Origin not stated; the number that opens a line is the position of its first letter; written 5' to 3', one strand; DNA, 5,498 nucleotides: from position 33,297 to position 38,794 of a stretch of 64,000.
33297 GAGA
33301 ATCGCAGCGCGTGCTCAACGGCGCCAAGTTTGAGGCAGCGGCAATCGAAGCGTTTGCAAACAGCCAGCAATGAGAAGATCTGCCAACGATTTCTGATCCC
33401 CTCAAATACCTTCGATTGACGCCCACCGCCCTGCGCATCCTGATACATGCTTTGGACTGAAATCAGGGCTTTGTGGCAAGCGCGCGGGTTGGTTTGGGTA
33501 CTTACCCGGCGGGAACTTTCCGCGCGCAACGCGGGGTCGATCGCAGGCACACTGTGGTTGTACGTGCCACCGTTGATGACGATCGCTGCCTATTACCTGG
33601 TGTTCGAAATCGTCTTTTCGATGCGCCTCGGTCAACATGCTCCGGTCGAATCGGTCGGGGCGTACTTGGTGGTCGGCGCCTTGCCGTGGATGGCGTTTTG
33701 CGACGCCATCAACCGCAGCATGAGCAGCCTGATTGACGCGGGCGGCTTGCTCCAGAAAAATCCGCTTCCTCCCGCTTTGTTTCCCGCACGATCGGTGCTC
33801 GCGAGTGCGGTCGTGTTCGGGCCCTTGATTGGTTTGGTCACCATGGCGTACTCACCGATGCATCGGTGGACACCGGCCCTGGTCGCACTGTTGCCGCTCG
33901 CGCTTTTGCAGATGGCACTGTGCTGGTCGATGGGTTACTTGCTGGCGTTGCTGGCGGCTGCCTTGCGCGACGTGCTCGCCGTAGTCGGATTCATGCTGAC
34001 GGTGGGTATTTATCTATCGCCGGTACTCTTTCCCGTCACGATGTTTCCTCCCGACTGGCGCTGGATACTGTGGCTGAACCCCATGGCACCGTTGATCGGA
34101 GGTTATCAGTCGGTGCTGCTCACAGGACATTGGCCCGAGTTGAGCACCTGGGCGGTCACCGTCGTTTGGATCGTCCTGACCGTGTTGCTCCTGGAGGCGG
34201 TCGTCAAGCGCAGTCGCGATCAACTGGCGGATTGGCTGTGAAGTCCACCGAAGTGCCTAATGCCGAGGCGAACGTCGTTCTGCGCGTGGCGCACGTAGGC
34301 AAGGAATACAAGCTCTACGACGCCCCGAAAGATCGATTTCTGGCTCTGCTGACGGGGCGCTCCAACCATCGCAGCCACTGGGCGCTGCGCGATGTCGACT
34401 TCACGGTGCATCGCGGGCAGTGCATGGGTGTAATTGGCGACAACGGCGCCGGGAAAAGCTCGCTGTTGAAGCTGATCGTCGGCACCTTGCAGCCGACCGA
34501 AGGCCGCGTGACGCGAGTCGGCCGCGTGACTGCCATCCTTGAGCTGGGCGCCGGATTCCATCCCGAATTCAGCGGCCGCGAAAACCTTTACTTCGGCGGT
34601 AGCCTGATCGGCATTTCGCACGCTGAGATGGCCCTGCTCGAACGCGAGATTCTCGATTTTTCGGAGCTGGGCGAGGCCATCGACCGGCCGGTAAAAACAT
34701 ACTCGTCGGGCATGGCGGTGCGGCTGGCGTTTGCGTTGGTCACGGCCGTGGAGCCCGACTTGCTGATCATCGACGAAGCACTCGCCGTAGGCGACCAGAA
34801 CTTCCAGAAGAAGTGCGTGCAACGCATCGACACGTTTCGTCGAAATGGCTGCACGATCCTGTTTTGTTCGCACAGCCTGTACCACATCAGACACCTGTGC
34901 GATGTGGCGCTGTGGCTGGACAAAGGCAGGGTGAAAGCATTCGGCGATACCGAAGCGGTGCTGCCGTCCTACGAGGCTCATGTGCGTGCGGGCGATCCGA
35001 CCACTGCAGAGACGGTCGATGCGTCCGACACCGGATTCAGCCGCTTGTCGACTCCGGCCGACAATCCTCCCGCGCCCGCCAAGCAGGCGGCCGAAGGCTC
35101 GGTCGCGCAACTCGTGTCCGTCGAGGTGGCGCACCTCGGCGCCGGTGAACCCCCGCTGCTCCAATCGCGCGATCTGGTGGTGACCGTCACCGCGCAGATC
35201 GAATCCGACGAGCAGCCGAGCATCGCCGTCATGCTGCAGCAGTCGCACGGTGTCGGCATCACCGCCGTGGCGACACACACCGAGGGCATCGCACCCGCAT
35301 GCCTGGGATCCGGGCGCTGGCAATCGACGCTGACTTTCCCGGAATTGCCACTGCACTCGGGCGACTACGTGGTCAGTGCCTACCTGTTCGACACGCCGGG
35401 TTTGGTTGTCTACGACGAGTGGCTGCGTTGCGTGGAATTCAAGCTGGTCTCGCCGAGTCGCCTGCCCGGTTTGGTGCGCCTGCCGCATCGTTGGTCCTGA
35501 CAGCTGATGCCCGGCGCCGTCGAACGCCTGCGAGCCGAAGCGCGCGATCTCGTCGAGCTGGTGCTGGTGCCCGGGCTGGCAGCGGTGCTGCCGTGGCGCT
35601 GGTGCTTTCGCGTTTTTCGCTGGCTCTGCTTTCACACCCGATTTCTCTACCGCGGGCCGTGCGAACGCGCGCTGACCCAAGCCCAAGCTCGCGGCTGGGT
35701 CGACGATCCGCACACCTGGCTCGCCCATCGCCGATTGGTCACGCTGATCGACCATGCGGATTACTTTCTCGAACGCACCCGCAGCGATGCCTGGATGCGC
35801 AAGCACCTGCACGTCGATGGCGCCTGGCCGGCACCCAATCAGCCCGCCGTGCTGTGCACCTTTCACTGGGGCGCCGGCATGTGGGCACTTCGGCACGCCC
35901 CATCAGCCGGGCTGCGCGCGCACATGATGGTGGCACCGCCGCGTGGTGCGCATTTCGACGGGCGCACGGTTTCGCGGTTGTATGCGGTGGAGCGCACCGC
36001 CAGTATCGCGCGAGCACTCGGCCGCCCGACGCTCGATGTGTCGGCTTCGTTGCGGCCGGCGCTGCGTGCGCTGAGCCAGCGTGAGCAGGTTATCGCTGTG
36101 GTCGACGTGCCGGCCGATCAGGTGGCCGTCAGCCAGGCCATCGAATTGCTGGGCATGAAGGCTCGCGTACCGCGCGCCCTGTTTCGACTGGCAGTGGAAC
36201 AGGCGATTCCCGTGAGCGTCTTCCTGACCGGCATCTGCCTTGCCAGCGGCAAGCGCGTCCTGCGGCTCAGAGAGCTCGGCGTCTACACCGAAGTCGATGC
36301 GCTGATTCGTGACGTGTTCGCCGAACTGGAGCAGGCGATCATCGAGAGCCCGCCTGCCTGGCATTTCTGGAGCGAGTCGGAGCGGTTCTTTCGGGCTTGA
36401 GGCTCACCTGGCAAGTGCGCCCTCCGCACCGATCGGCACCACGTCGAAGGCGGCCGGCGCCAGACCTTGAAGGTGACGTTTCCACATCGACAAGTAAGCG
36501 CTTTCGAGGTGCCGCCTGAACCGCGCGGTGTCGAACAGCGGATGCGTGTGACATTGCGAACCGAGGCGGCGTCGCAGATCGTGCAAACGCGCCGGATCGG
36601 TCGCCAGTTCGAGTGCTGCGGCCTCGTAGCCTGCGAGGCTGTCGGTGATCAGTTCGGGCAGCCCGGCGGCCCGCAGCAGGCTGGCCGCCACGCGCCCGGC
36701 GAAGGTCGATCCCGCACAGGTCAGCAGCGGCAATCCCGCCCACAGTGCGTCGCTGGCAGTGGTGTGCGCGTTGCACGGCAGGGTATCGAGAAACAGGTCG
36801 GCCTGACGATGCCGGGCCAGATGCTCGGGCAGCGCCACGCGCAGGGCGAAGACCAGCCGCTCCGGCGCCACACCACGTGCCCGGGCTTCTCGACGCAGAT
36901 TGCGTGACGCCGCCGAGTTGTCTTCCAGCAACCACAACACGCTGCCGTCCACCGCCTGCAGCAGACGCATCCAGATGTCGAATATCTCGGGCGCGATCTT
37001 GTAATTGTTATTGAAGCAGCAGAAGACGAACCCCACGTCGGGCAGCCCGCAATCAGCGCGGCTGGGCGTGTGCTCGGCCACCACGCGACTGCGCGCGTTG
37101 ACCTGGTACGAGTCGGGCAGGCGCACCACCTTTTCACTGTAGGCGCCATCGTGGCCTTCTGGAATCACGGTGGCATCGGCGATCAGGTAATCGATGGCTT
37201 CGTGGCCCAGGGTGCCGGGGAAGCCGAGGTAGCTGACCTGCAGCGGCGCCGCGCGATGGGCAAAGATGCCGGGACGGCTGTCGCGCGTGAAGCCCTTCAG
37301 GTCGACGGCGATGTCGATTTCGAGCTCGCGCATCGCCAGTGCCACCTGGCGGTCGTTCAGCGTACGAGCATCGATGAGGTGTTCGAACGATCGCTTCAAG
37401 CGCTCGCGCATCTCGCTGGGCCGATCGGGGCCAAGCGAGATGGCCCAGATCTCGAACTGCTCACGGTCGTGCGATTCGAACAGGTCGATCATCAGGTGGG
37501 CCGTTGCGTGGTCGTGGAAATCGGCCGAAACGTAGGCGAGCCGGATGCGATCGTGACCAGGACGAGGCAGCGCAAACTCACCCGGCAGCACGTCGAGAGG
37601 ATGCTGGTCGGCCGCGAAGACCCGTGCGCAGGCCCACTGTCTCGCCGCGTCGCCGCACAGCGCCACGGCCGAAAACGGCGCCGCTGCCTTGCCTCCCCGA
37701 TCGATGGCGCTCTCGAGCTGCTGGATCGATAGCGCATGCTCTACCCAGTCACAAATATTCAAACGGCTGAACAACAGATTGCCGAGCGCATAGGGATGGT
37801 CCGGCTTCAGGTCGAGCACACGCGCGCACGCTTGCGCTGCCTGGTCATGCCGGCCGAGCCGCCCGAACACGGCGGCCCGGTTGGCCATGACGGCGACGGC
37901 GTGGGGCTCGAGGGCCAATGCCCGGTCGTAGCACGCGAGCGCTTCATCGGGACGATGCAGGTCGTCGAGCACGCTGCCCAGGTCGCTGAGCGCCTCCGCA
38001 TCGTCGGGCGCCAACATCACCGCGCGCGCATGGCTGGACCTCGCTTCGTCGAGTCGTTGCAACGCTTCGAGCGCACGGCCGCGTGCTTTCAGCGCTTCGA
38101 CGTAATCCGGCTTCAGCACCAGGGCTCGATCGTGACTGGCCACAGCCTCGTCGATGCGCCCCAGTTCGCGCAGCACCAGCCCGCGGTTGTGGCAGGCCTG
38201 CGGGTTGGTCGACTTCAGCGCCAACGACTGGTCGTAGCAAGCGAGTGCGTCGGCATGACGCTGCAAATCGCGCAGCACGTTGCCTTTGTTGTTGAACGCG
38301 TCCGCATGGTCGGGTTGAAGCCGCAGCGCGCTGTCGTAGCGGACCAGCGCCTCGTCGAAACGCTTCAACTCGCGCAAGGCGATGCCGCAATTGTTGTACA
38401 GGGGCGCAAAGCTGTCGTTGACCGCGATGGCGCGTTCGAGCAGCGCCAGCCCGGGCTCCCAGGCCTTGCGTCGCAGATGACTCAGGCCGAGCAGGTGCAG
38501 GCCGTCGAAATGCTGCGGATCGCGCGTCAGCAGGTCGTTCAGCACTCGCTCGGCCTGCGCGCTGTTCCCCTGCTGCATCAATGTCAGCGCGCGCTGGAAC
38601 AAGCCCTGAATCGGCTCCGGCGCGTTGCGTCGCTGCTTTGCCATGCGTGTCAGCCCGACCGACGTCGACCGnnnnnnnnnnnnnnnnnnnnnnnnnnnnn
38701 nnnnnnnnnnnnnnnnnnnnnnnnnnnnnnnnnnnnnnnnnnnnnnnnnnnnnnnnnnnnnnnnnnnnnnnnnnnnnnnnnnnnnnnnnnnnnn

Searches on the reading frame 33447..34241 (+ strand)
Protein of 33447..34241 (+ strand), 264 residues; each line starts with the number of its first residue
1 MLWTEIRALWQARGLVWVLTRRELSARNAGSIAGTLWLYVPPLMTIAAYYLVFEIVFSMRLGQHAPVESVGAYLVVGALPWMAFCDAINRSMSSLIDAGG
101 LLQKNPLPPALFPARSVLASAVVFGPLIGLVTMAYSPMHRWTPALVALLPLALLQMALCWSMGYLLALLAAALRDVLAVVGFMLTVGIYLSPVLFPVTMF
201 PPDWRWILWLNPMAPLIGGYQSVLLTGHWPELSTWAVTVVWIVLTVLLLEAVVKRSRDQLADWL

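Call 4: search_protein_families(library=pfam, proteins=[window:33447-34241:+], max_evalue=0.01)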
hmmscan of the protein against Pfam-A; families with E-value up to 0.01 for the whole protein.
window:33447-34241:+ (264 aa): 2 families
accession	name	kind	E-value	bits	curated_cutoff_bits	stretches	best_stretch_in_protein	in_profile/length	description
PF01061.29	ABC2_membrane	-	2.2e-13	50.7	26.9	1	16-224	3-210/211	ABC-2 type transporter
PF12698.13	ABC2_membrane_3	-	0.0073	15.9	31.6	1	130-248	232-344/347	ABC-2 family transporter protein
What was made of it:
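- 33447..34241 (+): wzm, the ABC-2 permease for polysaccharide export. ABC2_membrane 2.2e-13 (call 4).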

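Call 6: search_protein_families(library=ncbifam, proteins=[window:33447-34241:+], max_evalue=0.01)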
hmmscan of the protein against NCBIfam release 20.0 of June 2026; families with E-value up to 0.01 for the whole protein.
window:33447-34241:+ (264 aa): 3 families
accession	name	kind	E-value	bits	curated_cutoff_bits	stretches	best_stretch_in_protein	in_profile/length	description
NF050053.1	CapPschTportKpsM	equivalog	3.1e-10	40.5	300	1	17-239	6-231/257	capsule polysaccharide transporter KpsM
NF050109.1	galactan_ABC_perm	equivalog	1.1e-08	35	380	1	3-263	11-271/272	galactan export ABC transporter permease subunit Wzm/RfbD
NF011648.0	PRK15066.1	subfamily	6.7e-08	32.4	225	1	39-249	29-243/257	ABC transporter permease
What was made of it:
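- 33447..34241 (+): KpsM and Wzm models give weak matches (call 6).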

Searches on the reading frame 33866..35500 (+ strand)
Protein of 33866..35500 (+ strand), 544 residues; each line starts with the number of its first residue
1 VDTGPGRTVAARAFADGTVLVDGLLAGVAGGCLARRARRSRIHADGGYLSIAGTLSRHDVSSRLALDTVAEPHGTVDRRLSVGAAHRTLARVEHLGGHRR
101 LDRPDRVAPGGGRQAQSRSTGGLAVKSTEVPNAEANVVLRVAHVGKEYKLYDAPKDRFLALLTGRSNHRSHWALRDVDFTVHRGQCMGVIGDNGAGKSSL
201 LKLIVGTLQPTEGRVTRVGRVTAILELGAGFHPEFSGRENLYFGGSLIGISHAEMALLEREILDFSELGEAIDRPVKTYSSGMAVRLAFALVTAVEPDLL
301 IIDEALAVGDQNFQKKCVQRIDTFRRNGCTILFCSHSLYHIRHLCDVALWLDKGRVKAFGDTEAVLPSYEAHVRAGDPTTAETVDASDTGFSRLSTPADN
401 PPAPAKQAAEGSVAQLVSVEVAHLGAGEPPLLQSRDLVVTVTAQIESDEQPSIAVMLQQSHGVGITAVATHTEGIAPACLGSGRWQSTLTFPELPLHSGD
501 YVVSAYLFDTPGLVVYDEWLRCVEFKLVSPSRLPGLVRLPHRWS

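Call 16: search_protein_families(library=pfam, proteins=[window:33866-35500:+], max_evalue=0.001)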
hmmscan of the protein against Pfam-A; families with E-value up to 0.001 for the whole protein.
window:33866-35500:+ (544 aa): 2 families
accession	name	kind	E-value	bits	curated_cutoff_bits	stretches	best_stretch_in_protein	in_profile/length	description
PF00005.33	ABC_tran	-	2.5e-20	73.9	25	1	174-306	1-136/137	ABC transporter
PF14524.12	Wzt_C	-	2.2e-06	28.2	30.4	1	431-539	27-143/143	Wzt C-terminal domain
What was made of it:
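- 34238..35500 (+): wzt, the ABC ATPase with a Wzt_C carbohydrate-binding domain. Wzt_C 2.2e-6, 28.2 bits, just under its 30.4 cut-off (call 16).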

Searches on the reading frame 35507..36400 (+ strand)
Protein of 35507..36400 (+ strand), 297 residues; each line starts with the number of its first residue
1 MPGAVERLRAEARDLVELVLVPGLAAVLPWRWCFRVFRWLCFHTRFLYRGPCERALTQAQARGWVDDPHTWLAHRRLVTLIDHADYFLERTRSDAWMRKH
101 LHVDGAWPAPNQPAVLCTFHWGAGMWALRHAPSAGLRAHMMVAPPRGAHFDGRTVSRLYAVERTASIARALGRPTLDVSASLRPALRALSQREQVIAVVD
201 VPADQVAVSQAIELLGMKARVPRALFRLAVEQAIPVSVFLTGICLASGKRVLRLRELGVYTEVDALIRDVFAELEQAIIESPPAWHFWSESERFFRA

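Call 16: search_protein_families(library=pfam, proteins=[window:35507-36400:+], max_evalue=0.001)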
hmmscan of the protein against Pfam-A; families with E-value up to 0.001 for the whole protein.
window:35507-36400:+ (297 aa): 0 families

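Call 57: search_protein_families(library=pfam, proteins=[window:35507-36400:+], max_evalue=1)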
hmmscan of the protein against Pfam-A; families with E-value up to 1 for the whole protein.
window:35507-36400:+ (297 aa): 1 family
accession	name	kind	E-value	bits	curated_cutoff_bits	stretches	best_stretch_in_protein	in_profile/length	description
PF02551.21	Acyl_CoA_thio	-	0.26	11.6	21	1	66-97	65-95/132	Acyl-CoA thioesterase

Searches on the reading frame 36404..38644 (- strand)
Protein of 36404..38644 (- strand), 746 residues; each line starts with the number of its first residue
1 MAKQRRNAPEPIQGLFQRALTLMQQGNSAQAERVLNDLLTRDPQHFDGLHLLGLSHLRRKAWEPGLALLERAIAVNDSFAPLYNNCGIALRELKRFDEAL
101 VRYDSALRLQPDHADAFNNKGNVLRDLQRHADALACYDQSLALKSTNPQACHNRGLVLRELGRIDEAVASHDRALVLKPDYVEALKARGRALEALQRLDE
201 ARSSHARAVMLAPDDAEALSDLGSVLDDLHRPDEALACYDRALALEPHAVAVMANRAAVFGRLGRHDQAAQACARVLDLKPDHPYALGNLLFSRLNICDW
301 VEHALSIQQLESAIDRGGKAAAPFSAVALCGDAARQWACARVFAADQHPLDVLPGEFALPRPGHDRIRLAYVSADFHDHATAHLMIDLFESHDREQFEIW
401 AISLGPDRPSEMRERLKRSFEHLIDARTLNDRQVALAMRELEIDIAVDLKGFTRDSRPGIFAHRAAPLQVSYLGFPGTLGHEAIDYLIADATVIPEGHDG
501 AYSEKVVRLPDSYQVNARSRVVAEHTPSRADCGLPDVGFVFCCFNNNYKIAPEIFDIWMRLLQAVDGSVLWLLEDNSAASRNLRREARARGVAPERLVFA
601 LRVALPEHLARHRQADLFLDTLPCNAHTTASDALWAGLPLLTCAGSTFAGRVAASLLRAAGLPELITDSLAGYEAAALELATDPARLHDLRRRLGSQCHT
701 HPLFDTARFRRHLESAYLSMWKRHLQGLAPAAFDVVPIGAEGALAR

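Call 16: search_protein_families(library=pfam, proteins=[window:36404-38644:-], max_evalue=0.001)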
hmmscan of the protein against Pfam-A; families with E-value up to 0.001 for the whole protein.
window:36404-38644:- (746 aa): 21 families
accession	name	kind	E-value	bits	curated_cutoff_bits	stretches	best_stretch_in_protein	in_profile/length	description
PF13844.12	Glyco_transf_41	-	2.5e-79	267.4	25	2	528-711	358-541/543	Glycosyl transferase family 41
PF00515.34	TPR_1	-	3.5e-43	144.1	27.8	4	114-147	1-34/34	Tetratricopeptide repeat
PF07719.23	TPR_2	-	2.4e-38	127.5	27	3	216-248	1-33/34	Tetratricopeptide repeat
PF13414.12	TPR_11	-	2.8e-31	107.3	26.8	3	89-124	3-38/42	TPR repeat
PF13432.12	TPR_16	-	1.4e-29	102.5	32.7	4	221-284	2-65/65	Tetratricopeptide repeat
PF13181.12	TPR_8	-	7.3e-27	91.6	25.7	0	149-180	2-33/34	Tetratricopeptide repeat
PF13431.12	TPR_17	-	5.3e-26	89.1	24.4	0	103-134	2-33/34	Tetratricopeptide repeat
PF13424.12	TPR_12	-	7.2e-22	77.8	30.1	4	80-144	3-75/77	Tetratricopeptide repeat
PF13428.12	TPR_14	-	1.5e-20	72.1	23.5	0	15-53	4-42/44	Tetratricopeptide repeat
PF13371.12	TPR_9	-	3.5e-16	59.4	35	2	231-284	10-63/73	Tetratricopeptide repeat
PF14559.12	TPR_19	-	1.3e-15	57.9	25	1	230-286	5-61/68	Tetratricopeptide repeat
PF13176.12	TPR_7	-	5e-13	48.4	27.9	0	218-246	1-29/36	Tetratricopeptide repeat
PF13374.12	TPR_10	-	9.7e-12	44.9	27.5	0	114-143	2-31/42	Tetratricopeptide repeat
PF23914.1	TPR_CcmH_CycH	-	3.2e-08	34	42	0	213-290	47-127/158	Cytochrome c-type biogenesis protein H TPR domain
PF13174.12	TPR_6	-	3.3e-08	34.1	26.3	0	15-44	3-32/33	Tetratricopeptide repeat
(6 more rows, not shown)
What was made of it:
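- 36404..38644 (-): TPR + GT41 glycosyltransferase (lineage-specific accessory gene). Glyco_transf_41 2.5e-79 plus TPR repeats (call 16).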
